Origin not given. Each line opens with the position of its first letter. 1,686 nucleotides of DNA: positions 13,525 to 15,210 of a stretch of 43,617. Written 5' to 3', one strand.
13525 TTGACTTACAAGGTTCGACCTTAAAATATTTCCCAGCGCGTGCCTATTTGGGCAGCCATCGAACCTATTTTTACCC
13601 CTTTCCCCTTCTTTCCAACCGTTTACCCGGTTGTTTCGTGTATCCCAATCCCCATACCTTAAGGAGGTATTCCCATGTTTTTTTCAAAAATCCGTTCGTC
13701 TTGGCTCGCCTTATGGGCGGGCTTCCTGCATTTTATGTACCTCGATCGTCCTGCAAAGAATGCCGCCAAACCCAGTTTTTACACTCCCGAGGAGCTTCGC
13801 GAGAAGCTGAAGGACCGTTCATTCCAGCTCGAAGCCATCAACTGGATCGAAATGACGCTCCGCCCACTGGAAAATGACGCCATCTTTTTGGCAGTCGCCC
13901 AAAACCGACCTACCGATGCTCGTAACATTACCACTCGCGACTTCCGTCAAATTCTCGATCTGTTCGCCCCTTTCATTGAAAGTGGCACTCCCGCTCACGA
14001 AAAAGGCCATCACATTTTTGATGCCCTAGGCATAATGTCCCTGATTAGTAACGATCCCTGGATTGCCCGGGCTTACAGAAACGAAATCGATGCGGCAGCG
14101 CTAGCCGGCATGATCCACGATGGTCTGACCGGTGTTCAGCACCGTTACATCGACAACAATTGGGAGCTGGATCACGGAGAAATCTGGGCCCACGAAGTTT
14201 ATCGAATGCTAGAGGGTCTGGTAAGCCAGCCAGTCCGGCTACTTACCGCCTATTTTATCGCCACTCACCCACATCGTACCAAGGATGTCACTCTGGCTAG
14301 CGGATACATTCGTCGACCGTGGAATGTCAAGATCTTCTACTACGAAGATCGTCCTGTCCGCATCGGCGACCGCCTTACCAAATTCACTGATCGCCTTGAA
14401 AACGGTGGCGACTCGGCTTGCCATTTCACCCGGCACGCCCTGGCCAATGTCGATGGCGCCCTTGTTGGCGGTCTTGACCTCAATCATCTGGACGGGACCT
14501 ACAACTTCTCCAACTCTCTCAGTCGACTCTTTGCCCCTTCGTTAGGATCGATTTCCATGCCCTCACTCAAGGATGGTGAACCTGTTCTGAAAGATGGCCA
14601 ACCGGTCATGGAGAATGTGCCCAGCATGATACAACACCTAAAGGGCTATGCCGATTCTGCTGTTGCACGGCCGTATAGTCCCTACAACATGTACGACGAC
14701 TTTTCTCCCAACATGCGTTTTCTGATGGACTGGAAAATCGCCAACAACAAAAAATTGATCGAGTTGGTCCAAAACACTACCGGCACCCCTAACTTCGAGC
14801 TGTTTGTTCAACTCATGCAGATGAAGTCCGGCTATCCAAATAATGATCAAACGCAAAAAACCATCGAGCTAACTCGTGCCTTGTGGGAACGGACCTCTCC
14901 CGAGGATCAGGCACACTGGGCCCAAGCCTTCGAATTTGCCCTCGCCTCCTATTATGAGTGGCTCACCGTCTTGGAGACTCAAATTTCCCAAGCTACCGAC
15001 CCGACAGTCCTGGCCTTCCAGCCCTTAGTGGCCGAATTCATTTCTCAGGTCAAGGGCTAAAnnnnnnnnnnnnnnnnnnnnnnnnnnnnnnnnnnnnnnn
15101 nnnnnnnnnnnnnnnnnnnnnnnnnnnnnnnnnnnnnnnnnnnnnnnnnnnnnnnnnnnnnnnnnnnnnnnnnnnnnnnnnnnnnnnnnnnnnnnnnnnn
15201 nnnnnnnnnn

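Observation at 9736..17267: Accessory island of HD phosphohydrolases and Nudix-fold proteins built from a duplicated module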

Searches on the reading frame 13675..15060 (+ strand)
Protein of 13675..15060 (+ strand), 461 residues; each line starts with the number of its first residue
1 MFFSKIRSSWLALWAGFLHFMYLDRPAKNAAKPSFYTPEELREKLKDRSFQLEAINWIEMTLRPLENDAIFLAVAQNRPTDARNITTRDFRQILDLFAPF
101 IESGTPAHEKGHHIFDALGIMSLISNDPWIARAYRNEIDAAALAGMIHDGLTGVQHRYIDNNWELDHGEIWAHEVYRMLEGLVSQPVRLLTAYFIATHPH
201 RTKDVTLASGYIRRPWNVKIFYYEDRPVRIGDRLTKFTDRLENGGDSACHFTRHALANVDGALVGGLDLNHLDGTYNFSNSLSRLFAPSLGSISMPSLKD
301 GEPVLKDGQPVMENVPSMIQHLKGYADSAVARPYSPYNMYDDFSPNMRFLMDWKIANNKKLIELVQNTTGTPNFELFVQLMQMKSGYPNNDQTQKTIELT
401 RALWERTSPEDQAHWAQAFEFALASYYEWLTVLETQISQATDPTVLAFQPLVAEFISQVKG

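Call 3: search_protein_families(library=pfam, proteins=[window:13675-15060:+], max_evalue=1)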
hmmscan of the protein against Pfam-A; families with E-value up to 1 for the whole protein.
window:13675-15060:+ (461 aa): 0 families

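Call 4: search_protein_families(library=ncbifam, proteins=[window:13675-15060:+], max_evalue=1)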
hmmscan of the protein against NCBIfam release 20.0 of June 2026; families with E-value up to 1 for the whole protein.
window:13675-15060:+ (461 aa): 0 families

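Call 13: search_protein_families(library=padloc, proteins=[window:13675-15060:+], max_evalue=1)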
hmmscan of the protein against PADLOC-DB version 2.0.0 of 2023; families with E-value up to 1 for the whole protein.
window:13675-15060:+ (461 aa): 0 families

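Call 14: search_protein_families(library=phrogs, proteins=[window:13675-15060:+], max_evalue=1)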
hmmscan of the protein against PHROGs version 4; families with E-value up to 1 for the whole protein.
window:13675-15060:+ (461 aa): 1 family
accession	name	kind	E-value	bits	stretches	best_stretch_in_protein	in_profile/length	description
phrog_2854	-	tail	0.39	10.3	1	138-170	741-770/855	tail length tape measure protein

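Call 21: search_solved_structures(query=window:13675-15060:+, max_evalue=10, show_alignments=2)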
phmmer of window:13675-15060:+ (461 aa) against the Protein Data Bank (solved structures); distinct sequences matched with E-value up to 10: 3.
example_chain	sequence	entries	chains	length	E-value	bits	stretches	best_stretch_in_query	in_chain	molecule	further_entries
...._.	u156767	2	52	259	0.25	13.5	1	196-284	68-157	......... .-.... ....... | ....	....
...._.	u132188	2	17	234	0.42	12.7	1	9-59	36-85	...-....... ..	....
6yba_U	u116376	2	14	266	0.49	12.5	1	9-59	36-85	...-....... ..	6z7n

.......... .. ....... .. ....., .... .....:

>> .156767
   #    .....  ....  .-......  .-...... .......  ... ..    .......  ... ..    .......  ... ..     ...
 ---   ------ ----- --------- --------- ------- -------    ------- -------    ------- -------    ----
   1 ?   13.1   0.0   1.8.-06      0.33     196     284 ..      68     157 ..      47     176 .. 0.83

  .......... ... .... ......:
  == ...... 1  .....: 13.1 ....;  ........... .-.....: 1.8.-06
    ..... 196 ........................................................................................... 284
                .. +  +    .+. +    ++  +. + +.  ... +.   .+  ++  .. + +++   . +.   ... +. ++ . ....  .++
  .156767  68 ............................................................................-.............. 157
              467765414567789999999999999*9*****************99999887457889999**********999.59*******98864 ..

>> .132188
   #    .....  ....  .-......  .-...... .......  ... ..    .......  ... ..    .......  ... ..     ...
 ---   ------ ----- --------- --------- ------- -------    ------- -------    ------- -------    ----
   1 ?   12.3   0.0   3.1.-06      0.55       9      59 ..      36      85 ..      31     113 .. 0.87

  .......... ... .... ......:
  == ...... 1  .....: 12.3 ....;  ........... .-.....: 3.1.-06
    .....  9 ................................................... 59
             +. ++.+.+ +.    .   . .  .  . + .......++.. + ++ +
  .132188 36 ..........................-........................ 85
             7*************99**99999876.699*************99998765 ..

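Call 38: find_homologous_proteins(query=window:13675-15060:+, max_evalue=0.001)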
Query window:13675-15060:+ (461 aa): 25 proteins with E <= 0.001 among 8000 candidates.
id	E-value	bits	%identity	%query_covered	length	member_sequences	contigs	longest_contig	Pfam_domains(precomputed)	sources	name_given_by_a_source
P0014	0.0e+0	1070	100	100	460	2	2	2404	-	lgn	-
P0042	1.5e-180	619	61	99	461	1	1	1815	-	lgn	-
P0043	4.1e-177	608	58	99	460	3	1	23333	-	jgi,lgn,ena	-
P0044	6.3e-175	601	58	99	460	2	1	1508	-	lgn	-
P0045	3.3e-173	595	58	100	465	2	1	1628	-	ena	-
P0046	4.2e-168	578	57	100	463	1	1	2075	-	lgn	-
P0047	1.2e-167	577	57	100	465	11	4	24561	-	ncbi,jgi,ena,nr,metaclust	ncbi:MAG: hypothetical protein UW96_C0020G0010 [Candidatus Collierbacteria bacterium GW2011_GWA1_45_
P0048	1.7e-160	553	58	92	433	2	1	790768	-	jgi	-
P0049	7.3e-160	551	53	99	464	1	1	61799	-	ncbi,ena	-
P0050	2.2e-154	533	52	96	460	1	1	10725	-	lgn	-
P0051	1.9e-144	500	55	92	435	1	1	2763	-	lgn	-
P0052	8.1e-142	492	49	99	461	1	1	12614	-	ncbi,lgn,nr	ncbi:MAG TPA: hypothetical protein VLH94_02975 [Spirochaetia bacterium]|nr:hypothetical protein [Spi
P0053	3.8e-135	470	51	92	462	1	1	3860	-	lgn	-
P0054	4.3e-134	466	47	97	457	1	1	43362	-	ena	-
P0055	7.3e-133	462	48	98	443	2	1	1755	-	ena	-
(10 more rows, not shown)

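Call 42: search_solved_structures(query=A3, max_evalue=10, show_alignments=3)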
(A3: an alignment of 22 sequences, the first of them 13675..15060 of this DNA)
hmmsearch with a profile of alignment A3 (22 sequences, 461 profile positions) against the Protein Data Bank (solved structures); distinct sequences matched with E-value up to 10: 1.
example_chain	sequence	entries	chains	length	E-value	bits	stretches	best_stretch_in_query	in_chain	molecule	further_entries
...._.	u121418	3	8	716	2.1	10.3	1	319-379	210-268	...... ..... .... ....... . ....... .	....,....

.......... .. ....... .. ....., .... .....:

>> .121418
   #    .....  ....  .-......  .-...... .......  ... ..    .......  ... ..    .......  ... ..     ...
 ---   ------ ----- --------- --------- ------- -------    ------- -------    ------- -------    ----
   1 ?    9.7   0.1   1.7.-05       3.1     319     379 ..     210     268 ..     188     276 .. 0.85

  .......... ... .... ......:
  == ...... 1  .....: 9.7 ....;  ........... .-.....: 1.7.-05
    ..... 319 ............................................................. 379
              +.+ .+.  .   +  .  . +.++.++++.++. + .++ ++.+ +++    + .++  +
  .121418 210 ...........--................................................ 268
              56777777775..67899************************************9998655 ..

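Call 44: find_related_loci(query=A3, collection=genome_contigs, flank=8000)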
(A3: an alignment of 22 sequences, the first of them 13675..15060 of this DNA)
Query A3 (461 aa) in genome_contigs; peptide patterns used: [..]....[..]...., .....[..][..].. (x = any residue, [..] = any of these).
47 stretches matched a pattern; 5 encode a relative of the query (tblastn E <= 1e-3); 5 distinct loci.
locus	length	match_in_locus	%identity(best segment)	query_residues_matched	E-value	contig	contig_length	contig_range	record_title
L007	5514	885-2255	59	3-459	0e+0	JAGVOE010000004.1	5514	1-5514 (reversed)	MAG: Candidatus Woesebacteria bacterium isolate DeMMO3_54 c_000000051815, whole genome shotgun sequence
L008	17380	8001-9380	53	3-459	4e-164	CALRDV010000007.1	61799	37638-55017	MAG: Patescibacteria group bacterium isolate MsH-01oct19-133 genome assembly, contig: MsH-01oct19-C655, whole genome sho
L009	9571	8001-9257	54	25-459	5e-153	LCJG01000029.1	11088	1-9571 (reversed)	MAG: Candidatus Collierbacteria bacterium GW2011_GWB1_44_6 UW68_C0029, whole genome shotgun sequence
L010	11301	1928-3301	49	3-460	7e-146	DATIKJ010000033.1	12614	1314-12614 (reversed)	MAG TPA_asm: Spirochaetia bacterium isolate SMAG_U15715 k141_176852, whole genome shotgun sequence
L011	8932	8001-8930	49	1-328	2e-99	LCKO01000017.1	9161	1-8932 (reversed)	MAG: Candidatus Collierbacteria bacterium GW2011_GWB2_45_17 UX01_C0017, whole genome shotgun sequence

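Call 49: predict_structure(alignment_id=A3)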
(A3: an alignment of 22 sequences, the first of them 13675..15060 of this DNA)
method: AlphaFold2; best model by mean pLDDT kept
length: 461 residues; sequences in the alignment: 22
mean_pLDDT: 86.8   pTM: 0.86
mean pLDDT of the five models: 86.8, 85.9, 82.8, 81.1, 80.8
residues with pLDDT >= 90: 251; 70-90: 167; 50-70: 27; < 50: 16
segments of 3 or more residues with pLDDT < 50: 1-3, 23-32
pLDDT, mean of each block of 10 residues (from residue 1): 56 69 44 74 91 95 97 91 90 93 86 93 98 97 95 82 87 95 95 93 82 89 95 91 61 87 78 68 87 81 84 86 83 85 94 90 93 94 89 92 94 93 92 97 98 94 76
secondary structure, 60 per line:
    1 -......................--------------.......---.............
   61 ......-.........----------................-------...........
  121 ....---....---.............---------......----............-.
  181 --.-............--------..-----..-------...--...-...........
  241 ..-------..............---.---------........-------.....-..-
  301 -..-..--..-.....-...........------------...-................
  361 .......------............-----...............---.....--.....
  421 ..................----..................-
elements in order: H2-23 H38-44 H48-66 H68-76 H87-102 H110-124 H128-131 H135-147 H157-162 H167-178 H185-196 E221-223 E226-228 H230-242 H250-263 H278-284 E292-296 E312-316 H318-328 H345-367 H374-385 H391-405 H409-413 H416-438 H443-460

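Call 52: find_related_loci(query=A3, collection=metagenome_contigs, flank=8000)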
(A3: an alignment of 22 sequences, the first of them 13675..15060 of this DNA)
Query A3 (461 aa) in metagenome_contigs; peptide patterns used: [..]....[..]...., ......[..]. (x = any residue, [..] = any of these).
321 stretches matched a pattern; 13 encode a relative of the query (tblastn E <= 1e-3); 12 distinct loci.
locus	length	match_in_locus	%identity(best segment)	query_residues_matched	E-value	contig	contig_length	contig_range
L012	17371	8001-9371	58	3-459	0e+0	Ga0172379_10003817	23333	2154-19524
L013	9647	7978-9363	57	1-459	4e-172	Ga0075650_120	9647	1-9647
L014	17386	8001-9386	57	1-459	4e-172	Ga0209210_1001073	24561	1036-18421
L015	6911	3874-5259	57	1-459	6e-173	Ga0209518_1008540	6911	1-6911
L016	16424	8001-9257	54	25-459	1e-152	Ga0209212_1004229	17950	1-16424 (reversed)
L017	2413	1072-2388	47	8-459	9e-146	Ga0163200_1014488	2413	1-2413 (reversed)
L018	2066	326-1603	49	35-459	1e-146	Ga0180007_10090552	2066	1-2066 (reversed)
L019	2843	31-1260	50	35-459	3e-143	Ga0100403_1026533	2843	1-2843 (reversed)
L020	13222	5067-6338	46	35-459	4e-125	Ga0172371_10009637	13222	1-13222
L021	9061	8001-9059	49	37-399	3e-108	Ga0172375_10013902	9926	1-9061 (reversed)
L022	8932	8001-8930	49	1-328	6e-99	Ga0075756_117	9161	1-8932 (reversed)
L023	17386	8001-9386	56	1-459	1e-170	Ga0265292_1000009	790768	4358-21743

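Call 54: fold_search(model_id=the predicted structure, library=pdb)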
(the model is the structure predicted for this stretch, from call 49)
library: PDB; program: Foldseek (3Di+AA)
matches with E <= 10: 282; with E <= 0.001: 0
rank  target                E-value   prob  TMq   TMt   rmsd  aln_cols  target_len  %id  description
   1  8a7r_A                6.8e-02  0.30  0.18  0.22  15.3       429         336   12  PcIDS1_I420A in complex with Mg2+ and GPP (released 2023-05-31)
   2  3ez3_D                2.5e-01  0.16  0.19  0.21  13.9       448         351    9  Crystal Structure of Plasmodium vivax geranylgeranylpyrophosphate synthase PVX_092040 with zoledronate and IPP bound (released 2008-12-02)
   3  3iad_B                3.0e-01  0.51  0.28  0.37  17.5       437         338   11  Crystal structure of human phosphodiesterase 4D with bound allosteric modulator (released 2010-01-05)
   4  9v4i_B                4.5e-01  0.14  0.17  0.21  14.0       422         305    9  Prenyltransferase Ord1 D219A (released 2025-10-01)
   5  5ze6_A                4.5e-01  0.14  0.18  0.23  16.0       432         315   12  CRYSTAL STRUCTURE OF OCTAPRENYL PYROPHOSPHATE SYNTHASE FROM ESCHERICHIA COLI WITH BPH-981 (released 2019-02-27)
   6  9g6d_A                5.2e-01  0.06  0.13  0.13  22.0       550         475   10  CLC7/OSTM1 complex in the absence of PIP2 lipid. (released 2025-07-30)
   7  6r04                  5.9e-01  0.16  0.22  0.26  14.3       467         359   11  T. cruzi FPPS (released 2020-04-01)
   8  4gp1                  6.1e-01  0.20  0.23  0.28  14.1       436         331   10  Crystal structure of ISOPRENOID SYNTHASE A3MSH1 (TARGET EFI-501992) from pyrobaculum calidifontis complexed with DMAPP (released 2012-08-29)
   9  5ze6_D                6.1e-01  0.13  0.18  0.24  15.9       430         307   11  CRYSTAL STRUCTURE OF OCTAPRENYL PYROPHOSPHATE SYNTHASE FROM ESCHERICHIA COLI WITH BPH-981 (released 2019-02-27)
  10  3ph7_C                7.3e-01  0.10  0.18  0.23  14.9       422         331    9  Crystal structure of Plasmodium vivax putative polyprenyl pyrophosphate synthase in complex with geranylgeranyl diphos (released 2010-11-17)
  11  3ez3_C                8.0e-01  0.12  0.21  0.24  14.3       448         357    9  Crystal Structure of Plasmodium vivax geranylgeranylpyrophosphate synthase PVX_092040 with zoledronate and IPP bound (released 2008-12-02)
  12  3n3d_A                8.7e-01  0.13  0.21  0.25  14.4       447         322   10  Crystal structure of geranylgeranyl pyrophosphate synthase from lactobacillus brevis atcc 367 (released 2010-06-02)
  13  5jfq_B                9.1e-01  0.12  0.20  0.25  14.8       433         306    9  Geranylgeranyl Pyrophosphate Synthetase from archaeon Geoglobus acetivorans (released 2017-05-24)
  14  3q2q                  9.1e-01  0.08  0.15  0.19  17.4       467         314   10  Crystal structure of geranylgeranyl pyrophosphate synthase from Corynebacterium glutamicum complexed with calcium and is (released 2011-01-12)
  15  4dwb                  9.5e-01  0.10  0.20  0.23  14.6       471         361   11  Crystal structure of Trypanosoma cruzi farnesyl diphosphate synthase in complex with [2-(n-pentylamino)ethane-1,1-diyl]b (released 2013-01-16)
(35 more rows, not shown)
